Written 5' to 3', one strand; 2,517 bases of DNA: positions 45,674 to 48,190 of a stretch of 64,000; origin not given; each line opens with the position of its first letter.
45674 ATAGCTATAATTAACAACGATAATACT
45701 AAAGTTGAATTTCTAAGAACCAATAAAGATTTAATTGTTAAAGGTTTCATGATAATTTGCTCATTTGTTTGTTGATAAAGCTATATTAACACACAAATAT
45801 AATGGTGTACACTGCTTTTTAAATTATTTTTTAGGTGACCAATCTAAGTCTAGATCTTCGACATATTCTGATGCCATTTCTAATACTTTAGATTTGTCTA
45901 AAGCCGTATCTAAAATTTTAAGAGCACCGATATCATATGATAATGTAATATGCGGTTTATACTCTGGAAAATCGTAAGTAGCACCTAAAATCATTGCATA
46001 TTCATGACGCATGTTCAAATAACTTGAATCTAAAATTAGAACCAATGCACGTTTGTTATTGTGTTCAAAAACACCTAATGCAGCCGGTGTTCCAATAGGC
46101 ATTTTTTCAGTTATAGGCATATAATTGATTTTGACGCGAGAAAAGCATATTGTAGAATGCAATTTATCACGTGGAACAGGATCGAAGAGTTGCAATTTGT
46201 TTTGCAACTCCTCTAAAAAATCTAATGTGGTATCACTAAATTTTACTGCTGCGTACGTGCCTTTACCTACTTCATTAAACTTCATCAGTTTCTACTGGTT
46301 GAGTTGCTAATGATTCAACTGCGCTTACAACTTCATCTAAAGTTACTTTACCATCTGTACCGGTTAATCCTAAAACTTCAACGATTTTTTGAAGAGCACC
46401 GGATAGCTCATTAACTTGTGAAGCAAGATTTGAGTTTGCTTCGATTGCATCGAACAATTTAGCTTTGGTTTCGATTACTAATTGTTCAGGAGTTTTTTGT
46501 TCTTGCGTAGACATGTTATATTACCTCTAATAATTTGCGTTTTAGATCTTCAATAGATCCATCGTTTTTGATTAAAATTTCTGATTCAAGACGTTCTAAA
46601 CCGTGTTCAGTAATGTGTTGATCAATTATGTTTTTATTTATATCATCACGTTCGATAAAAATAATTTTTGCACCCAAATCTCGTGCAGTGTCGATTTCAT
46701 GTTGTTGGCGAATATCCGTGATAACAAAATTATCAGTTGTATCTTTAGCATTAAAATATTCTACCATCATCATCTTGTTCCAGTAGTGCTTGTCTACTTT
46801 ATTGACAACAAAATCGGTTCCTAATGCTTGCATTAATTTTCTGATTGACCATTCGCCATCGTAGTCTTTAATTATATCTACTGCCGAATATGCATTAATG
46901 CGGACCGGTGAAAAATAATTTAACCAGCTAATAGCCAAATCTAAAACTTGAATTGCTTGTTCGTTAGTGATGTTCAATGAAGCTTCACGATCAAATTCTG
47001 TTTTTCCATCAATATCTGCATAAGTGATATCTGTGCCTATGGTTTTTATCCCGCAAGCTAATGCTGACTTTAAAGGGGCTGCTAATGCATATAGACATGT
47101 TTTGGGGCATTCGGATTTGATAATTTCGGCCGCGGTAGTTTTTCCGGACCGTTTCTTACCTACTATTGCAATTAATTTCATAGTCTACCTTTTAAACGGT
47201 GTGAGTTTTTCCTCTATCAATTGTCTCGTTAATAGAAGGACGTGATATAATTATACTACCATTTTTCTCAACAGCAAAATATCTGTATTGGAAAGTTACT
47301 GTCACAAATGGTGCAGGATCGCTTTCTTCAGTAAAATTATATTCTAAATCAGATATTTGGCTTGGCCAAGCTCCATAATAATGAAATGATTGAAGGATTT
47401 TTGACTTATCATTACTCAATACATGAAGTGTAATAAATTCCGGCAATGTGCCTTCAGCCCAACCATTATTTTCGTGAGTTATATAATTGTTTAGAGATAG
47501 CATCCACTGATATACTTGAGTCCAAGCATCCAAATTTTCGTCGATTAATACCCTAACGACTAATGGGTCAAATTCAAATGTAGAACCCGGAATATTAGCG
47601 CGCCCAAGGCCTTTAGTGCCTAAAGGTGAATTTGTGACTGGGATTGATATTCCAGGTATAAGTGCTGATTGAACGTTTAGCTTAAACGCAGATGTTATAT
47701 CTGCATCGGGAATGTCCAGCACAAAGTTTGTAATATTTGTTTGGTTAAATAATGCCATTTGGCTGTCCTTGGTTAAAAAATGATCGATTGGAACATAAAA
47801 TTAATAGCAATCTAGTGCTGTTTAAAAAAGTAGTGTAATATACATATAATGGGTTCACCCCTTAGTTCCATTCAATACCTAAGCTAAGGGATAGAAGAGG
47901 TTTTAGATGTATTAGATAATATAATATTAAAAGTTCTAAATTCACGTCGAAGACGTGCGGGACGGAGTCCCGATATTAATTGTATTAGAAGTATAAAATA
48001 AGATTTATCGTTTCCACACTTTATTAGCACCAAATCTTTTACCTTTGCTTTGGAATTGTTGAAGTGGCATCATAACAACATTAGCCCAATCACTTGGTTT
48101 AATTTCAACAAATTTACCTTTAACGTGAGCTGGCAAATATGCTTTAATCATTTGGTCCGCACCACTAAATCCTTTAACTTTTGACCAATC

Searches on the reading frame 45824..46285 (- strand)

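Call 12: search_protein_families(library=pfam, proteins=[window:45824-46285:-], max_evalue=0.01)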
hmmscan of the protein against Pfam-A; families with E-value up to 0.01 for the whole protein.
window:45824-46285:- (153 aa): 1 family
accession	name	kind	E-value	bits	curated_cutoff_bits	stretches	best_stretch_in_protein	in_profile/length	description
PF23474.1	Acb1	-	8.6e-48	162.2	27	1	8-151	1-143/144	Anti-CBASS protein Acb1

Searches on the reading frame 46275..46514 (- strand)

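Call 12: search_protein_families(library=pfam, proteins=[window:46275-46514:-], max_evalue=0.01)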
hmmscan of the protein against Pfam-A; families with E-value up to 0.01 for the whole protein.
window:46275-46514:- (79 aa): 1 family
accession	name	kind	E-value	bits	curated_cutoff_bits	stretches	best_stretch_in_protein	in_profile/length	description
PF17594.7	GP57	-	0.00043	20.4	27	1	3-72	5-71/75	Phage Tail fiber assembly helper gene product 57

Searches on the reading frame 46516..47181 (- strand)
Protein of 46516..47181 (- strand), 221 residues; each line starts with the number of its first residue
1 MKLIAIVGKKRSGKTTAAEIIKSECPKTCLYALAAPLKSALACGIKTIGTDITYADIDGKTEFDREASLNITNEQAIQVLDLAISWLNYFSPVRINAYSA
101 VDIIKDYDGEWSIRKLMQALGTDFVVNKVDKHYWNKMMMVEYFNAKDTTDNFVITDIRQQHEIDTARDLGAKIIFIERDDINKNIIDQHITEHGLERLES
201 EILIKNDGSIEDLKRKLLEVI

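Call 12: search_protein_families(library=pfam, proteins=[window:46516-47181:-], max_evalue=0.01)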
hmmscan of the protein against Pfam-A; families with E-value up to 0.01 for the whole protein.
window:46516-47181:- (221 aa): 3 families
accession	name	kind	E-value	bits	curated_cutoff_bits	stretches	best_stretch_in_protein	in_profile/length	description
PF21448.3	DNMK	-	5.5e-65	219.6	27.1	1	2-216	1-232/232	Deoxynucleotide monophosphate kinase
PF13238.12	AAA_18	-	0.0012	19.7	29.4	0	4-25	1-22/128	AAA domain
PF04275.20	P-mevalo_kinase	-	0.0028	18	33.8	0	7-42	2-39/114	Phosphomevalonate kinase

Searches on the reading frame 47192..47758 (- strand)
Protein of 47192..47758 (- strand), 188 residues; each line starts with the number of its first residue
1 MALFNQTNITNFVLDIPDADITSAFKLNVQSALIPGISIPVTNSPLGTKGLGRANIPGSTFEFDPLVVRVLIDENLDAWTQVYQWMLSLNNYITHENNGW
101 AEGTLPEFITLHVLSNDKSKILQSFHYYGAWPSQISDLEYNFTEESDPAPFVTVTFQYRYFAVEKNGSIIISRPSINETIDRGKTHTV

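Call 12: search_protein_families(library=pfam, proteins=[window:47192-47758:-], max_evalue=0.01)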
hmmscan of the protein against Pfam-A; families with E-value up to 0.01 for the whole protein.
window:47192-47758:- (188 aa): 0 families

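Call 24: find_related_loci(query=window:47192-47758:-, collection=viral_contigs, flank=2500)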
Query window:47192-47758:- (188 aa) in viral_contigs; peptide patterns used: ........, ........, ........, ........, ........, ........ (x = any residue, [..] = any of these).
12 stretches matched a pattern; 1 encode a relative of the query (tblastn E <= 1e-3); 1 distinct loci.
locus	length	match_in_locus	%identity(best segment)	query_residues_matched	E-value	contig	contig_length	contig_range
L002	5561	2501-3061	66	1-187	3e-84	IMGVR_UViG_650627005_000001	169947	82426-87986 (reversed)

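Call 25: find_encoding_contigs(protein=window:47192-47758:-, flank=3000, max_places=10)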
Protein window:47192-47758:- (188 aa): 1 contig read that carries it; 1 place shown.
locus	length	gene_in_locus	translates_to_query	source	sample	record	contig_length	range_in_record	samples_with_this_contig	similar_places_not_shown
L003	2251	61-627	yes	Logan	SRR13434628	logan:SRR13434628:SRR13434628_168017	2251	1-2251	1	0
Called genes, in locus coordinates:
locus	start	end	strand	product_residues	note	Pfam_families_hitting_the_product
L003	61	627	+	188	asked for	PF23849:Phage_TTP_2 (weak)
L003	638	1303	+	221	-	PF21448:DNMK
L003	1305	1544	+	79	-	-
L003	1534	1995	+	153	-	PF23474:Acb1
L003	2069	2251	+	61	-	?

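Call 26: search_dna_similar(query=window:47192-47758:-, collection=phages, mode=protein, max_rows=60)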
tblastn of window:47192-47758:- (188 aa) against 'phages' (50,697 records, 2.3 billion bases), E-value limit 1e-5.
Records with a match: 1499; places in all: 1499; records where one place covers at least 80% of the query: 1496.
Best place of each record, by identity: 60-80% 67; <60% 1432.
By first word of the organism name: Escherichia 607; Klebsiella 275; Shigella 84; Aeromonas 77; Acinetobacter 68; Enterobacter 56; Vibrio 53; Enterobacteria 48; Yersinia 33; Salmonella 31; and 30 more.
By host as written in the record: Escherichia coli 264; - 167; Klebsiella pneumoniae 91; Escherichia coli B 28; Aeromonas salmonicida 27; Escherichia coli O157:H7 24; Escherichia coli str. K-12 substr. MG1655 22; Shigella sp. 21; and 377 more.
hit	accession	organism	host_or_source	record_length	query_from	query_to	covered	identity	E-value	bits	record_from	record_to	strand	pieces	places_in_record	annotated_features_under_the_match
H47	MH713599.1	Acinetobacter phage KARL-1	Acinetobacter baumannii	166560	4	184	96%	73.5%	4e-84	276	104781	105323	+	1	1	tail completion and sheath stabilizer protein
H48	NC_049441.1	Acinetobacter phage KARL-1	Acinetobacter baumannii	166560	4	184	96%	73.5%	4e-84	276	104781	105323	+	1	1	tail completion and sheath stabilizer protein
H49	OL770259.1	Acinetobacter phage AB-Navy4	Acinetobacter baumannii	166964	4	184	96%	73.5%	4e-84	276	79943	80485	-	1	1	tail completion and sheath stabilizer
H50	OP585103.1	Acinetobacter phage vB_AbaM_DP45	Acinetobacter baumannii AB5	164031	4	184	96%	73.5%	5e-84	275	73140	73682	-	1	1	tail completion and sheath stabilizer protein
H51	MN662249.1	Acinetobacter phage Stupor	Acinetobacter baumannii strain RES-2281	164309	4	184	96%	73.5%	5e-84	275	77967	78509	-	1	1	tail completion protein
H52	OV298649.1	Acinetobacter phage MD-2021a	not known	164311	4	184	96%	73.5%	5e-84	275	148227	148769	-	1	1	T4-like virus tail tube protein gp19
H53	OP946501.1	Acinetobacter phage vB_AbaM_DLP1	Acinetobacter baumannii AB5075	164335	4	184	96%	73.5%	5e-84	275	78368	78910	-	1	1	deoxynucleotide monophosphate kinase protein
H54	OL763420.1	Acinetobacter phage PhaR5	Acinetobacter baumannii R5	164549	4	184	96%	73.5%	5e-84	275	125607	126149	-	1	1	putative tail completion and sheath stabilizer protein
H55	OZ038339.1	Acinetobacter phage vB_AbaM_Konradin-v2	-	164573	4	184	96%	73.5%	5e-84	275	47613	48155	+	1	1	tail tube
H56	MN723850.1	Acinetobacter phage vB_AbaM_Apostate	Acinetobacter baumannii strain KZ1100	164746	4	184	96%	73.5%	5e-84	275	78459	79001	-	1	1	tail completion protein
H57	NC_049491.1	Acinetobacter phage vB_AbaM_Apostate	Acinetobacter baumannii strain KZ1100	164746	4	184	96%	73.5%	5e-84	275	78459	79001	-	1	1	tail completion protein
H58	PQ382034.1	Acinetobacter phage vB_AbaSI_3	Acinetobacter baumannii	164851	4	184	96%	73.5%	5e-84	275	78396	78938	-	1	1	hypothetical protein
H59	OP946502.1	Acinetobacter phage vB_AbaM_DLP2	Acinetobacter baumannii AB5075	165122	4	184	96%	73.5%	5e-84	275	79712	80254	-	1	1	tail completion and sheath stabilizer protein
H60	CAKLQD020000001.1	Acinetobacter phage MD-2021a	not known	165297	4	184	96%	73.5%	5e-84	275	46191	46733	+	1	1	T4-like virus tail tube protein gp19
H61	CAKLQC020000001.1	Acinetobacter phage MD-2021a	not known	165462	4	184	96%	73.5%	5e-84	275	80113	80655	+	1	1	T4-like virus tail tube protein gp19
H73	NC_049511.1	Acinetobacter phage AM101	Acinetobacter baumannii LUH 3712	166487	4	184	96%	73.5%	5e-84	275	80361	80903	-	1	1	tail completion protein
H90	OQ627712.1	Acinetobacter phage AB1I1M-1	Acinetobacter baumannii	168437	4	184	96%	69.6%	5e-83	272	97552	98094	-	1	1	tail completion protein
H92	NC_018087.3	Acinetobacter phage ZZ1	Acinetobacter baumannii (clinical ...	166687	2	185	98%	66.8%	1e-81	268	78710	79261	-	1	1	tail completion and sheath stabilizer protein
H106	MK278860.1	Acinetobacter phage AbTZA1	Acinetobacter baumannii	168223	4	188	98%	66.5%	4e-80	264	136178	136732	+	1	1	tail completion protein | dNMP kinase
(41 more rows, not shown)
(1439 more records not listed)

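Call 27: get_annotated_region(hit=H48, flank=1500)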
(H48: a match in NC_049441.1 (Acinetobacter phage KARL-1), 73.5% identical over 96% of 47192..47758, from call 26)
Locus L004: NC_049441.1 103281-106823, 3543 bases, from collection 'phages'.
description: Acinetobacter phage KARL-1, complete genome.
organism: Acinetobacter phage KARL-1 (NCBI taxid 2301662)
taxonomy: Viruses; Duplodnaviria; Heunggongvirae; Uroviricota; Caudoviricetes; Straboviridae; Twarogvirinae; Lazarusvirus; Lazarusvirus karl
host: Acinetobacter baumannii; source: pond water; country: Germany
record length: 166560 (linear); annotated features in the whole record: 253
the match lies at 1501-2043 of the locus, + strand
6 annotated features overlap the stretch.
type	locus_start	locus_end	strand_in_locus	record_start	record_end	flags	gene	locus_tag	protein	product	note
CDS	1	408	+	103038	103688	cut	-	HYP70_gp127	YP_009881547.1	homing endonuclease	-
CDS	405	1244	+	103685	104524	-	-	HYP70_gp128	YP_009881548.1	DNA end protector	-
CDS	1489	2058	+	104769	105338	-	-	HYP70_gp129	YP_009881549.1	tail completion and sheath stabilizer protein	-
CDS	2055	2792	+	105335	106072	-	-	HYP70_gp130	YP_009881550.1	dNMP kinase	-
CDS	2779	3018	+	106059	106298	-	-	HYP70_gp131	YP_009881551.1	tail fiber chaperone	gp57A chaperone for tail fiber formation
CDS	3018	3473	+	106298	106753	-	-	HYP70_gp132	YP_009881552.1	RNA ligase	-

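Call 28: get_annotated_region(hit=H92, flank=1500)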
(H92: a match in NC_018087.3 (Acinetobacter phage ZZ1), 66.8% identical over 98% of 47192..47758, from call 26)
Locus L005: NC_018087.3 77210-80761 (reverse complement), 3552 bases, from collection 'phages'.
description: Acinetobacter phage ZZ1, complete genome.
organism: Acinetobacter phage ZZ1 (NCBI taxid 1049283)
taxonomy: Viruses; Duplodnaviria; Heunggongvirae; Uroviricota; Caudoviricetes; Straboviridae; Twarogvirinae; Zedzedvirus; Zedzedvirus zz1
host: Acinetobacter baumannii (clinical strain AB09V); source: sewage from fishpond along the Yellow River; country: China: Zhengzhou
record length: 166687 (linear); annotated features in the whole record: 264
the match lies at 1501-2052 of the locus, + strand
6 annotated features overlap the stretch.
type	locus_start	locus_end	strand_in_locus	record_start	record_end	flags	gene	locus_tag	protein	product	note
CDS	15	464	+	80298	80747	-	-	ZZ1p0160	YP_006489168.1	head closure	gp4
CDS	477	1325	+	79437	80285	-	-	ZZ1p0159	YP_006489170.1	DNA end protector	gp2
CDS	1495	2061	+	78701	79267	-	-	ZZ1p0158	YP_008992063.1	tail completion and sheath stabilizer protein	gp3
CDS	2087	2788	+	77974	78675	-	-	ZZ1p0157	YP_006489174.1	dNMP kinase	gp1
CDS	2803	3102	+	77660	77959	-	-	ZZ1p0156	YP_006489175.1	tail fiber chaperone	-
CDS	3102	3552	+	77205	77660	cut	-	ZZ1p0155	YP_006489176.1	RNA ligase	gp57B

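Call 29: get_annotated_region(hit=H106, flank=1500)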
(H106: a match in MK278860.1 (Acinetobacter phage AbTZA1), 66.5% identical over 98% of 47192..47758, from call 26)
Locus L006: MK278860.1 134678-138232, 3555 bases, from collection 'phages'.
description: Acinetobacter phage AbTZA1, complete genome.
organism: Acinetobacter phage AbTZA1 (NCBI taxid 2500827)
taxonomy: Viruses; Duplodnaviria; Heunggongvirae; Uroviricota; Caudoviricetes; Straboviridae; Twarogvirinae; Hadassahvirus; Hadassahvirus azbtza1
host: Acinetobacter baumannii; source: -; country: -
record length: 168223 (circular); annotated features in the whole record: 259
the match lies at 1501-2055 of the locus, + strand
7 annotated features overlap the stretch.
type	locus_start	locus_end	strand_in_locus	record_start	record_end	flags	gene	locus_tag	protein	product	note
CDS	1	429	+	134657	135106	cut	-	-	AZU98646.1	head completion protein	-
CDS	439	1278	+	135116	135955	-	-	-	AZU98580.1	DNA end protector protein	gp2 DNA end protector protein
CDS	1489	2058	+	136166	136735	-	-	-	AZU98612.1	tail completion protein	-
CDS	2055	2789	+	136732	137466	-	-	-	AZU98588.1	dNMP kinase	gp1 dNMP kinase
CDS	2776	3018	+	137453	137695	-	-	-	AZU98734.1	hypothetical protein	-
CDS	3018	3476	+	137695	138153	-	-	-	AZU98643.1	hypothetical protein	-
CDS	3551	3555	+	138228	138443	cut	-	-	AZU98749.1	hypothetical protein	-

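Call 30: get_annotated_region(hit=H90, flank=1500)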
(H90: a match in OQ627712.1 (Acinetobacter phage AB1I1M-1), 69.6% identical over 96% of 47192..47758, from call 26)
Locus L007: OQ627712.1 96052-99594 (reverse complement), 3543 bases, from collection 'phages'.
description: Acinetobacter phage AB1I1M-1, complete genome.
organism: Acinetobacter phage AB1I1M-1 (NCBI taxid 3035939)
taxonomy: Viruses
host: Acinetobacter baumannii; source: -; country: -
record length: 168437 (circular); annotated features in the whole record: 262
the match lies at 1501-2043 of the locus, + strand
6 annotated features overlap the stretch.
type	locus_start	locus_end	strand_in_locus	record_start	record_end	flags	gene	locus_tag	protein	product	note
CDS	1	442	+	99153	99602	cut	-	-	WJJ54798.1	head completion protein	-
CDS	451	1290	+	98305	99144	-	-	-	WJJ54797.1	DNA end protector protein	-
CDS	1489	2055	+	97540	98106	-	-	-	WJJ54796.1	tail completion protein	-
CDS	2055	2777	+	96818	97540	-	-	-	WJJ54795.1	dNMP kinase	gp1 dNMP kinase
CDS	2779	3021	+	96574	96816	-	-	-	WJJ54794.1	hypothetical protein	-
CDS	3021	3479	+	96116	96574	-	-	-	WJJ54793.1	anti-cbass nuclease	gp57B Anti-cbass nuclease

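Call 34: find_related_loci(query=A4, collection=viral_contigs, flank=1500)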
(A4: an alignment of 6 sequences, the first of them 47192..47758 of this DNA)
Query A4 (188 aa) in viral_contigs; peptide patterns used: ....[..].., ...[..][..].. (x = any residue, [..] = any of these).
331 stretches matched a pattern; 41 encode a relative of the query (tblastn E <= 1e-3); 41 distinct loci.
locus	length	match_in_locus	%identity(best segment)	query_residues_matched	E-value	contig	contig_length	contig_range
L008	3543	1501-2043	73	4-184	5e-88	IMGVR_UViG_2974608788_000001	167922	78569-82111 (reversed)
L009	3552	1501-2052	67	2-185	1e-85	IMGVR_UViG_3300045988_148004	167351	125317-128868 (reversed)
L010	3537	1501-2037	67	4-185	2e-83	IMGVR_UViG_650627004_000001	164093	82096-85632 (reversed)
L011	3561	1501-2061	66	1-187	8e-83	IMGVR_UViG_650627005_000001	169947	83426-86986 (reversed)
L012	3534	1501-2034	62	1-178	2e-76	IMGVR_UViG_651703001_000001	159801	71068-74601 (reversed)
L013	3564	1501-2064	56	1-187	8e-73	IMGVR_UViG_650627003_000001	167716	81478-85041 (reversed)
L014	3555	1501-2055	66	4-188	3e-84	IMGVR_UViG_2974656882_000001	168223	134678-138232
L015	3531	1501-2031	57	1-177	2e-71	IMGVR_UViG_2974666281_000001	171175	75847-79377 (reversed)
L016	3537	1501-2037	57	1-179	5e-71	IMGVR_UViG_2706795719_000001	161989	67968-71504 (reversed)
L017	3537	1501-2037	58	1-179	5e-71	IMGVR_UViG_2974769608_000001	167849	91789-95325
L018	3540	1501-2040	54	3-182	2e-70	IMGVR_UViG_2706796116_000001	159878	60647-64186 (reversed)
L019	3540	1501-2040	54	3-182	3e-70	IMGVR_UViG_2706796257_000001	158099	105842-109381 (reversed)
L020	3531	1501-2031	54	3-179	1e-69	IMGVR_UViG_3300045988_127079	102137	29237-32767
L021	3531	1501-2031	54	3-179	1e-69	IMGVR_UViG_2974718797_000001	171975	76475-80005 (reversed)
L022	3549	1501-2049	54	1-184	3e-69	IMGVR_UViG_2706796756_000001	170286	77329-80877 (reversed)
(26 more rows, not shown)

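Call 55: find_related_loci(query=A4, collection=metagenome_contigs, flank=1500)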
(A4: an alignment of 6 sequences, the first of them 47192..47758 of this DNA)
Query A4 (188 aa) in metagenome_contigs; peptide patterns used: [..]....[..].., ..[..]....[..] (x = any residue, [..] = any of these).
441 stretches matched a pattern; 13 encode a relative of the query (tblastn E <= 1e-3); 13 distinct loci.
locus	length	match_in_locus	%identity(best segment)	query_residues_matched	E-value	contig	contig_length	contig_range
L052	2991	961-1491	54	3-179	1e-69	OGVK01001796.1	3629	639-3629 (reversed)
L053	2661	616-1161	53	1-180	3e-66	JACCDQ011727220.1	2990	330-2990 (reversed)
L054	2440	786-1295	56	3-173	1e-66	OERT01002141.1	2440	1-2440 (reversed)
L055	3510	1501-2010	56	3-173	8e-66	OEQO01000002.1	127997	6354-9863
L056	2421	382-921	52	2-179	3e-65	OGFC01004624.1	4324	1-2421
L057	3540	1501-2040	52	2-179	4e-65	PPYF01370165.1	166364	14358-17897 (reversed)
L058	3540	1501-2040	52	2-179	4e-65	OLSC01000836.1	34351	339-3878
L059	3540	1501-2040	52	2-179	4e-65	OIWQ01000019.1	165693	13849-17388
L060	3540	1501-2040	52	2-179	5e-65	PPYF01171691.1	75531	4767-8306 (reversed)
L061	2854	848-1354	50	3-173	3e-59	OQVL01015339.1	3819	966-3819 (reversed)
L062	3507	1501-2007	50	3-173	7e-59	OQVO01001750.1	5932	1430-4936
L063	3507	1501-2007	49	3-173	5e-59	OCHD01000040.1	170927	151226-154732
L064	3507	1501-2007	50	3-173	7e-59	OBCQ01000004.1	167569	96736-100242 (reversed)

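Call 67: get_annotated_region(hit=H73, flank=1200)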
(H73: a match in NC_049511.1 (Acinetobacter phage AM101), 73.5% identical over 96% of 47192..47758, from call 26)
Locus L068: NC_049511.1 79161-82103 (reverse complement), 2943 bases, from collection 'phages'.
description: Acinetobacter phage AM101, complete genome.
organism: Acinetobacter phage AM101 (NCBI taxid 2178927)
taxonomy: Viruses; Duplodnaviria; Heunggongvirae; Uroviricota; Caudoviricetes; Straboviridae; Twarogvirinae; Lazarusvirus; Lazarusvirus am101
host: Acinetobacter baumannii LUH 3712; source: water, river Moscow; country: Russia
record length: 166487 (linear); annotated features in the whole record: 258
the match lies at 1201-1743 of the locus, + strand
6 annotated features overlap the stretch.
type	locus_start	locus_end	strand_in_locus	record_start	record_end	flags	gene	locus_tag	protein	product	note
CDS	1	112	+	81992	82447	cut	-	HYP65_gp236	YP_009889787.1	head closure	orf156; head completion protein gp4; 4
CDS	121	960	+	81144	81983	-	-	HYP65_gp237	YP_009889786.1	DNA end protector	orf155; DNA end protector protein gp2; 2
CDS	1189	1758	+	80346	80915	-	-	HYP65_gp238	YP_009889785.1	tail completion protein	orf154; tail completion protein gp3; 3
CDS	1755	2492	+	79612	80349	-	-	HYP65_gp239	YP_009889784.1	deoxynucleoside monophosphate kinase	orf153; deoxynucleoside monophosphate kinase gp1; 1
CDS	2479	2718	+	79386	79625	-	-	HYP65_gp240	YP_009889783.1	tail fiber chaperone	orf152; tail fiber assembly chaperone gp57; 57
CDS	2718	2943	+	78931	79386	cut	-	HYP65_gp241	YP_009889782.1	RNA ligase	orf151; putative RNA 2',3'-cyclic phosphodiesterase, 57B; 57B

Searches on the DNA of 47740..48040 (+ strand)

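Call 17: search_dna_similar(query=window:47820-47990:+, collection=phages, mode=distant, max_evalue=1, max_rows=30)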
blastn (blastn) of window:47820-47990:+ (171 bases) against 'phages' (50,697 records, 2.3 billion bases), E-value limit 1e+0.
Records with a match: 6; places in all: 8; records where one place covers at least 80% of the query: 0.
Best place of each record, by identity: 90-95% 3; 80-90% 3.
By first word of the organism name: Campylobacter 4; Acinetobacter 2.
By host as written in the record: Acinetobacter johnsonii 2; Campylobacter sp. 2; Campylobacter coli 99-2 1; Campylobacter jejuni 1.
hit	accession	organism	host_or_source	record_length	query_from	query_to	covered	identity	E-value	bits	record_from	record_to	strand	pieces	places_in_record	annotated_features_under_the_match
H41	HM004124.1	Acinetobacter phage Acj9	Acinetobacter johnsonii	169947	6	42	22%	89.2%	3e-4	50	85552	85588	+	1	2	none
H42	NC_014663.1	Acinetobacter phage Acj9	Acinetobacter johnsonii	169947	6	42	22%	89.2%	3e-4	50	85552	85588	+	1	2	none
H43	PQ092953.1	Campylobacter phage CC_R7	Campylobacter coli 99-2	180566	88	124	22%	84.2%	5e-1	39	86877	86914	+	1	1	hypothetical protein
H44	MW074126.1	Campylobacter phage CJLB-14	Campylobacter jejuni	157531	93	122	18%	90.0%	1e-1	42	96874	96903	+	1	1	none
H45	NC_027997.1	Campylobacter phage CP220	Campylobacter sp.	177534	93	122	18%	90.0%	1e-1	42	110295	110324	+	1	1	none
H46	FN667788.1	Campylobacter phage CP220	Campylobacter sp.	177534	93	122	18%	90.0%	1e-1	42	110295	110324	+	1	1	none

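Call 20: get_annotated_region(hit=H42, flank=2500)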
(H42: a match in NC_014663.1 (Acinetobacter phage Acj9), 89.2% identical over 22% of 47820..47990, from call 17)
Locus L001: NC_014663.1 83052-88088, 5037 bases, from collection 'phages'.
description: Acinetobacter phage Acj9, complete genome.
organism: Acinetobacter phage Acj9 (NCBI taxid 760939)
taxonomy: Viruses; Duplodnaviria; Heunggongvirae; Uroviricota; Caudoviricetes; Straboviridae; Twarogvirinae; Acajnonavirus; Acajnonavirus acj9
host: Acinetobacter johnsonii; source: -; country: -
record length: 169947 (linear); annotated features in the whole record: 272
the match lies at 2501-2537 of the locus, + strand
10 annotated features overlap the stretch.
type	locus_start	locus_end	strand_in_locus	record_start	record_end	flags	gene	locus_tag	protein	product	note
CDS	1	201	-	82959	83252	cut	-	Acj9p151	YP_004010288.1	hypothetical protein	-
CDS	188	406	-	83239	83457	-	-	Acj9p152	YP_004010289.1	hypothetical protein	-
CDS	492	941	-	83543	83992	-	57B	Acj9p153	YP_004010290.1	RNA ligase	-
CDS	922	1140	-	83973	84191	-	-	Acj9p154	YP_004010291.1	tail fiber chaperone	-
CDS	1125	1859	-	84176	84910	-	1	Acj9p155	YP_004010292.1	gp1 dNMP kinase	-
CDS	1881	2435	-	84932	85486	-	3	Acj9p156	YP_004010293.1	gp3 tail completion and sheath stabilizer protein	-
CDS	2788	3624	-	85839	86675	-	2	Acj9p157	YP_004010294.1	DNA end protector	-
CDS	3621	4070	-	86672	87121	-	4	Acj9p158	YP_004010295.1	head closure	-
CDS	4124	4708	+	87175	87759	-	53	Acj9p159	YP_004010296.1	baseplate wedge subunit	-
CDS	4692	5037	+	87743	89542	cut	5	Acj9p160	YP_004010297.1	baseplate hub subunit and tail lysozyme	-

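Call 74: search_rna_families(source=window, start=47740, end=48040, threshold=evalue, max_evalue=10)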
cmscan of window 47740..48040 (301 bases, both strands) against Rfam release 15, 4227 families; matches with E-value up to 10: 4.
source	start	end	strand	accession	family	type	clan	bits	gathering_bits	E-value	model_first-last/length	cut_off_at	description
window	47900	47927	-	RF01353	CRISPR-DR44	Gene; CRISPR;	-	23.4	35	0.13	1-28/28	no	CRISPR RNA direct repeat element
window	47775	47885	-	RF00704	MIR397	Gene; miRNA;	-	15.3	55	4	1-117/117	no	MIR397 microRNA precursor family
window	47955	48019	-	RF01160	sn2841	Gene; snRNA; snoRNA; CD-box;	-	14.7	45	2.9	1-72/72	no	Small nucleolar RNA sn2841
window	47809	48032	+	RF01462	rli26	Gene; sRNA;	-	13.8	100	7.6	1-188/188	no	Listeria sRNA rli26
